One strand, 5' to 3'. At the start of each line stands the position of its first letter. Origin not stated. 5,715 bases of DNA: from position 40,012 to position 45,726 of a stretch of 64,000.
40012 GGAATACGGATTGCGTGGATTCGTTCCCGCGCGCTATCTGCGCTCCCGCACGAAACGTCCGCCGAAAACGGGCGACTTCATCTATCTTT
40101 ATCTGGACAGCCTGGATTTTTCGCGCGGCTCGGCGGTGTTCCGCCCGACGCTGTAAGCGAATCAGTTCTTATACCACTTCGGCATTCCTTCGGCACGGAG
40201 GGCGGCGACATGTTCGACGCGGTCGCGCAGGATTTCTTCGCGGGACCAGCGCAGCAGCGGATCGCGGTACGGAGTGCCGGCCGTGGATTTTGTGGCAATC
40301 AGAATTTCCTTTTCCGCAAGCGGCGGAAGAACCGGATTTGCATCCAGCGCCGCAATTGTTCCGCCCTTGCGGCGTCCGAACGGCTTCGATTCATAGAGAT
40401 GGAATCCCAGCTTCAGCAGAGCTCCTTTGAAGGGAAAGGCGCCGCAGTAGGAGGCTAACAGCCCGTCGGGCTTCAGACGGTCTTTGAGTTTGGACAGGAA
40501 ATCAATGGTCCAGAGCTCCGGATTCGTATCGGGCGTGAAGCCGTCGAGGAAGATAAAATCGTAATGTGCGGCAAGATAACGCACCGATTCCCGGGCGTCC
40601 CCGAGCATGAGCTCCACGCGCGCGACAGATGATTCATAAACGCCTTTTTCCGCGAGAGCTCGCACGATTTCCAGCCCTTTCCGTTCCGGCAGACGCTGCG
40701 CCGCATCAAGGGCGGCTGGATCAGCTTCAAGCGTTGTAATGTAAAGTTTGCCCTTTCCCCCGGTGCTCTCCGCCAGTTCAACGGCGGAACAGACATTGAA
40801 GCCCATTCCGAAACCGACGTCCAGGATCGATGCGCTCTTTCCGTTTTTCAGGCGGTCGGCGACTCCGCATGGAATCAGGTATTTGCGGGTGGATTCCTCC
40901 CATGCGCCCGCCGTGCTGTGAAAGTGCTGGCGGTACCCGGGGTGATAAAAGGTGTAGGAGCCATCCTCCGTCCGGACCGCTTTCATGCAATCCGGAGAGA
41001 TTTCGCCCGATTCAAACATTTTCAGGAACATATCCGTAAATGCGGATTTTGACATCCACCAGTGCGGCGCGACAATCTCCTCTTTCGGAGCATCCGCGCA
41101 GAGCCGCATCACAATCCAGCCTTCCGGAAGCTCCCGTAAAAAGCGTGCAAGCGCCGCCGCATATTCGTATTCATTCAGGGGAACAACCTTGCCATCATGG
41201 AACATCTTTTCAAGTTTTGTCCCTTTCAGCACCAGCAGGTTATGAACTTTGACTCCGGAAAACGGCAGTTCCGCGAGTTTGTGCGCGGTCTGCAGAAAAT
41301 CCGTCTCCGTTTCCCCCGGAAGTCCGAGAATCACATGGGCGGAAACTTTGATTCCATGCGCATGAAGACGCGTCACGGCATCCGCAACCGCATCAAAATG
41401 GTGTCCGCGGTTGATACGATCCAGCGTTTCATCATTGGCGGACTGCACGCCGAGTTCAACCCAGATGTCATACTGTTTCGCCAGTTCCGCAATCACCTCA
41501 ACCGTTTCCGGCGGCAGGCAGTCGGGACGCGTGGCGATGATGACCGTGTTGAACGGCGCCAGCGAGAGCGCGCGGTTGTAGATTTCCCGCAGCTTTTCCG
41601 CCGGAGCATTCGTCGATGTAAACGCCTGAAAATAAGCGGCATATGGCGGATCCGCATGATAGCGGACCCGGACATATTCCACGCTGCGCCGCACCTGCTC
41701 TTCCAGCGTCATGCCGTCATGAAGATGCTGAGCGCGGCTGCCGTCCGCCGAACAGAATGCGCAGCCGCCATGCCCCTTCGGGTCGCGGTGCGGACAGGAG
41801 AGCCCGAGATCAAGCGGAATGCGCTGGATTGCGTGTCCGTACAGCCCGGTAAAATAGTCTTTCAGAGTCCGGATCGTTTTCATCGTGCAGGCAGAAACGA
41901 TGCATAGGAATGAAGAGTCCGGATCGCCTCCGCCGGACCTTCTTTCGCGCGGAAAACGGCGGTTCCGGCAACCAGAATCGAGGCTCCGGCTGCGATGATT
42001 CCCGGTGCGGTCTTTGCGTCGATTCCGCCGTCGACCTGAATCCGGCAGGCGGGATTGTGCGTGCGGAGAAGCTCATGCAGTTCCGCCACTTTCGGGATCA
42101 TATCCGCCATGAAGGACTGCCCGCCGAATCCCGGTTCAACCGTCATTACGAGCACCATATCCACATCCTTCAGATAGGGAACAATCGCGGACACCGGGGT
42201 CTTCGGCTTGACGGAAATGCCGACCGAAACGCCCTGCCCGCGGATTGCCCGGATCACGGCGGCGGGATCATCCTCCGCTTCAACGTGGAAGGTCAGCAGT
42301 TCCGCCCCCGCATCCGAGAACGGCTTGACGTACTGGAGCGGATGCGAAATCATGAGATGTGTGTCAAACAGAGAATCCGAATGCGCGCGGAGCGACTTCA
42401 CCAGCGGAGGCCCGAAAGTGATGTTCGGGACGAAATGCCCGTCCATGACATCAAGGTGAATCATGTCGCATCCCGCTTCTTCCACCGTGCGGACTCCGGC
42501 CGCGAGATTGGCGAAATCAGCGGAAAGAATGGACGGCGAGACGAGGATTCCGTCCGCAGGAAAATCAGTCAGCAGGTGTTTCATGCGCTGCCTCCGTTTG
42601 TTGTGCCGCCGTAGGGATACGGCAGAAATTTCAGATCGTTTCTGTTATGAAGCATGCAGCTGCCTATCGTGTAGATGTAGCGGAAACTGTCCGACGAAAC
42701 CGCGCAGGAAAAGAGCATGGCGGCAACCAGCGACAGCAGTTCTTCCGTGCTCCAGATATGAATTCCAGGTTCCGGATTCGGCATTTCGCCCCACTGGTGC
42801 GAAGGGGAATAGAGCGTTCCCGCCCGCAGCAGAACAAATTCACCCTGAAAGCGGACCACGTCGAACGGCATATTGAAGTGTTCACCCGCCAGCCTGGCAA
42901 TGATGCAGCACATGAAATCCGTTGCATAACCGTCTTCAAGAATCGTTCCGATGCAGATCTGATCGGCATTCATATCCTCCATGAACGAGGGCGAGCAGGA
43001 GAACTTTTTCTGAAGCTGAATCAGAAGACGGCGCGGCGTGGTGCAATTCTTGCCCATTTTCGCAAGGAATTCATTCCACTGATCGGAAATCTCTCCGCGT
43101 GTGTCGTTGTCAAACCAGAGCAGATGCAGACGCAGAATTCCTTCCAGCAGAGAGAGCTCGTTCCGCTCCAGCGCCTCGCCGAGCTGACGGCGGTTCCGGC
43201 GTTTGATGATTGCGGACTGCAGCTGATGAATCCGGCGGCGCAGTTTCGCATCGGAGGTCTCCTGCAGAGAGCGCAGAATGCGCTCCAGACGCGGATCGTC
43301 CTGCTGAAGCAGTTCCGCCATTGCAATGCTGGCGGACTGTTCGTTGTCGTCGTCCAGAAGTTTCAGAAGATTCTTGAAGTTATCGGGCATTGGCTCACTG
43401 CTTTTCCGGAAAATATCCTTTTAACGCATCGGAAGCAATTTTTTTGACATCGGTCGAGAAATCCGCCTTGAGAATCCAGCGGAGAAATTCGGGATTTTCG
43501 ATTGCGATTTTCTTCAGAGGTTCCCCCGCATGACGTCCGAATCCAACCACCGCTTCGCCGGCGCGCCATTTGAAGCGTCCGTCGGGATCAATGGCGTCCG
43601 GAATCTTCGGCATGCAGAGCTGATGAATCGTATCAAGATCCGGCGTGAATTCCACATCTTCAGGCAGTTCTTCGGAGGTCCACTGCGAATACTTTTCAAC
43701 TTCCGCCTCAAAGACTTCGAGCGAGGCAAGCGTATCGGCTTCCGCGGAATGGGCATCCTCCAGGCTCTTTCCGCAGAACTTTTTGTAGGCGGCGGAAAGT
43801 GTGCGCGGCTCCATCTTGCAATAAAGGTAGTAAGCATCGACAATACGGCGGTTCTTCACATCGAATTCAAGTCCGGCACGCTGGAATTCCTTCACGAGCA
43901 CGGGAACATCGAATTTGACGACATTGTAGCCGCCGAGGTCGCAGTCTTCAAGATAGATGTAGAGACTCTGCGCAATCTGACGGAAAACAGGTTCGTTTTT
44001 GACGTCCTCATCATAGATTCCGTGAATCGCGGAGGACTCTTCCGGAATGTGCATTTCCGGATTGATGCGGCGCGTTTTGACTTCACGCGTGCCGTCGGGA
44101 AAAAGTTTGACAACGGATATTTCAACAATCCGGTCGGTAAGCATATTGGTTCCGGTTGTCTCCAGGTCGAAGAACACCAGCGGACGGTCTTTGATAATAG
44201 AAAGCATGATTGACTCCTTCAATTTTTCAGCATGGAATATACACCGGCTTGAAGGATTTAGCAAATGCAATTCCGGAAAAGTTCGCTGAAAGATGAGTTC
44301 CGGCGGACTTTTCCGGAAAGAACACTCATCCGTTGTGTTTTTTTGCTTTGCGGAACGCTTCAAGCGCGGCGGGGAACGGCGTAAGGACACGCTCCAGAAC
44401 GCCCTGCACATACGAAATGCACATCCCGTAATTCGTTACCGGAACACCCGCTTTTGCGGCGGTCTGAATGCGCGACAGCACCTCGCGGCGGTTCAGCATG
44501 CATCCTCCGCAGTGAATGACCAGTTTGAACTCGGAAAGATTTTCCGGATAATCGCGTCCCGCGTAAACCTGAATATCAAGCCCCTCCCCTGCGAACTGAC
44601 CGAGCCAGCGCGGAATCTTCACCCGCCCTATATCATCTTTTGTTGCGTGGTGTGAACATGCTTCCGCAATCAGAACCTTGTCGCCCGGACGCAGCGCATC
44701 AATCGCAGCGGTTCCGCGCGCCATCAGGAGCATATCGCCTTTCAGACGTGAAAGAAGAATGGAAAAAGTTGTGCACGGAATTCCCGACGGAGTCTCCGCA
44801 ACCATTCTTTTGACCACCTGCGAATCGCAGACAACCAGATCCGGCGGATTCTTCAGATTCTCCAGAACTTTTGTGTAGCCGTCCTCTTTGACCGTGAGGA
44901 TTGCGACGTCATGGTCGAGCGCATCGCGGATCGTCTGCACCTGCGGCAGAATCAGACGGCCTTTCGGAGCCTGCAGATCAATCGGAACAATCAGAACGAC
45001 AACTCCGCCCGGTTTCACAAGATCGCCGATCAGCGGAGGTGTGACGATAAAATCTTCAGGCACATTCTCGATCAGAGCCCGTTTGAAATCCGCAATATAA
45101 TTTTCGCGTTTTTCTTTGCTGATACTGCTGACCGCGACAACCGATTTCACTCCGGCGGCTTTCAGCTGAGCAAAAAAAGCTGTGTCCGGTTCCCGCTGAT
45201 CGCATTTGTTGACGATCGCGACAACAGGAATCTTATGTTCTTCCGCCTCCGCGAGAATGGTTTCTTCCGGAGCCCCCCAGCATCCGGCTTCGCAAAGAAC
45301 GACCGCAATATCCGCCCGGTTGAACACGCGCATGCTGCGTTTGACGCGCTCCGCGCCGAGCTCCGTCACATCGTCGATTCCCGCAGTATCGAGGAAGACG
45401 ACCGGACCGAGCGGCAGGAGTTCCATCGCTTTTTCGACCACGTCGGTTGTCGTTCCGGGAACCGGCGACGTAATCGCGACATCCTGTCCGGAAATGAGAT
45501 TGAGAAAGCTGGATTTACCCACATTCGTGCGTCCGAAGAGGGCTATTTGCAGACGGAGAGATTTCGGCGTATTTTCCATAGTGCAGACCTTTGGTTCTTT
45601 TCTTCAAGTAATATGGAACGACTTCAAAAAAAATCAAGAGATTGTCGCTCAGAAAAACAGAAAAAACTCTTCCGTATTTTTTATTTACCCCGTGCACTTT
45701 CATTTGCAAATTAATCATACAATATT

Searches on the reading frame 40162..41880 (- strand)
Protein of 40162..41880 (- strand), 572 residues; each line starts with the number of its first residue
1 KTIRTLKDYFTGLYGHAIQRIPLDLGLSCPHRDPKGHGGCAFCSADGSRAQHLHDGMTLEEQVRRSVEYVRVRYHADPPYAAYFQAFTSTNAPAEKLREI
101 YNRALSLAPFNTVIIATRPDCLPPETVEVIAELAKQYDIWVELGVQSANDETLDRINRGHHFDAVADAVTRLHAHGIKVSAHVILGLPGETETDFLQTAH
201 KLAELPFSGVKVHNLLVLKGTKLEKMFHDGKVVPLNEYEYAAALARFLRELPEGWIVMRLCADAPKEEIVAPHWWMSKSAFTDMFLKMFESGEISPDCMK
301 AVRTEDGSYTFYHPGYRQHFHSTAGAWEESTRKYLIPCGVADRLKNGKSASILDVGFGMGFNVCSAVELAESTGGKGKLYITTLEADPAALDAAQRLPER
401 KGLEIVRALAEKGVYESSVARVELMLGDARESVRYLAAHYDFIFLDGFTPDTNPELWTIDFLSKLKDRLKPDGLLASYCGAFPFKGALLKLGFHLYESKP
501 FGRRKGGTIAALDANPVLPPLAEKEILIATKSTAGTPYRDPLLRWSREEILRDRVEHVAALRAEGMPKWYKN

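Call 38: search_protein_families(library=pfam, proteins=[window:40162-41880:-], max_evalue=0.001)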
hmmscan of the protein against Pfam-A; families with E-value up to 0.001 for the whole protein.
window:40162-41880:- (572 aa): 3 families
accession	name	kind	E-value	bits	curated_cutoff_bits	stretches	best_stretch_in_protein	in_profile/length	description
PF05430.17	Methyltransf_30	-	4.8e-25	88.3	22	1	415-511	26-122/124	S-adenosyl-L-methionine-dependent methyltransferase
PF16199.10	Radical_SAM_C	-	5.3e-20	71.7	31.9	1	208-284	2-78/85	Radical_SAM C-terminal domain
PF04055.27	Radical_SAM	-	1e-19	71.8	29.5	1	38-201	9-165/166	Radical SAM superfamily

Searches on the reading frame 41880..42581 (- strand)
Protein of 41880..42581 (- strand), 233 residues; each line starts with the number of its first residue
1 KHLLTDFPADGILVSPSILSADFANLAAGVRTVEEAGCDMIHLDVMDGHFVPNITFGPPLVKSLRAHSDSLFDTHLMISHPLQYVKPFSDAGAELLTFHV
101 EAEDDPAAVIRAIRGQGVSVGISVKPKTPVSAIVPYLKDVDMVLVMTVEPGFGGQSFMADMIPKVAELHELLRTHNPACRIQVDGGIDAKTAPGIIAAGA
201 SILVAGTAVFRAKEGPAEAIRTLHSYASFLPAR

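Call 38: search_protein_families(library=pfam, proteins=[window:41880-42581:-], max_evalue=0.001)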
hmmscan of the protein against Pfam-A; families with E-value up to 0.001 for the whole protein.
window:41880-42581:- (233 aa): 2 families
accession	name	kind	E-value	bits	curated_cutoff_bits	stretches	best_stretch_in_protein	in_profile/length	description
PF00834.25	Ribul_P_3_epim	-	3.1e-72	242.6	21.1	1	14-210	2-198/198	Ribulose-phosphate 3 epimerase family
PF02581.23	TMP-TENI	-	0.00066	19.5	27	0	98-204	76-175/180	Thiamine monophosphate synthase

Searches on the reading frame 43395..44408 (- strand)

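Call 41: search_protein_families(library=pfam, proteins=[window:43395-44408:-], max_evalue=0.001)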
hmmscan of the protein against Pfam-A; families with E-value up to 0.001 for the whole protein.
window:43395-44408:- (337 aa): 2 families
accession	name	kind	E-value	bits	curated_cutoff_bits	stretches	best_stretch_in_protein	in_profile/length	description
PF00929.31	RNase_T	-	3.3e-19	70.4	24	1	78-233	1-164/164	Exonuclease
PF13482.12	RNase_H_2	-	0.00011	22.6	22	1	78-199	1-99/165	RNase_H superfamily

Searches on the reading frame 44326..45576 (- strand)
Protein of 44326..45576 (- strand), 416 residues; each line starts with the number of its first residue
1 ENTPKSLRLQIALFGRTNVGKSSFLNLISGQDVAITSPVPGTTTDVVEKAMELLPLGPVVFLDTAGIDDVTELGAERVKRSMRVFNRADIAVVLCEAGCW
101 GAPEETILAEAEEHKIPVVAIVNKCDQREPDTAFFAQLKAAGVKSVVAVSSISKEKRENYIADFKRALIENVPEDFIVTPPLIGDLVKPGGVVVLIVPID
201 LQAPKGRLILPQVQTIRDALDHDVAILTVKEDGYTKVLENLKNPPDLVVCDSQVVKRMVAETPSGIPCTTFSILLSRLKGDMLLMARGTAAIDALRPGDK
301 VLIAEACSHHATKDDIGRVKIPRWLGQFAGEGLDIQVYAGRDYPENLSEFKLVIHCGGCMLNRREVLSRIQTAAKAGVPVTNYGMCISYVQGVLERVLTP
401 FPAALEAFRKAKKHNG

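Call 41: search_protein_families(library=pfam, proteins=[window:44326-45576:-], max_evalue=0.001)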
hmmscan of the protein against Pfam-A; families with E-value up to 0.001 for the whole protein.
window:44326-45576:- (416 aa): 6 families
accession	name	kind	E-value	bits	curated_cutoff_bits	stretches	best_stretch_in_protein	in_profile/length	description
PF18133.7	HydF_tetramer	-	9.6e-48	161.3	22.6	1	285-400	3-118/118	Hydrogen maturase F tetramerization domain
PF18128.7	HydF_dimer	-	1.3e-37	128.3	23.4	1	182-280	1-99/99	Hydrogen maturase F dimerization domain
PF01926.29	MMR_HSR1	-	1.8e-19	70.3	21.9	1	10-124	1-113/113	50S ribosome-binding GTPase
PF02421.24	FeoB_N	-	2.8e-07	30.6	27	1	10-131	2-121/156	Ferrous iron transport protein B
PF00350.29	Dynamin_N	-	1.1e-06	29.2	27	1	11-43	1-33/168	Dynamin family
PF03193.22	RsgA_GTPase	-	0.00033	21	30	0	11-39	109-137/174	RsgA GTPase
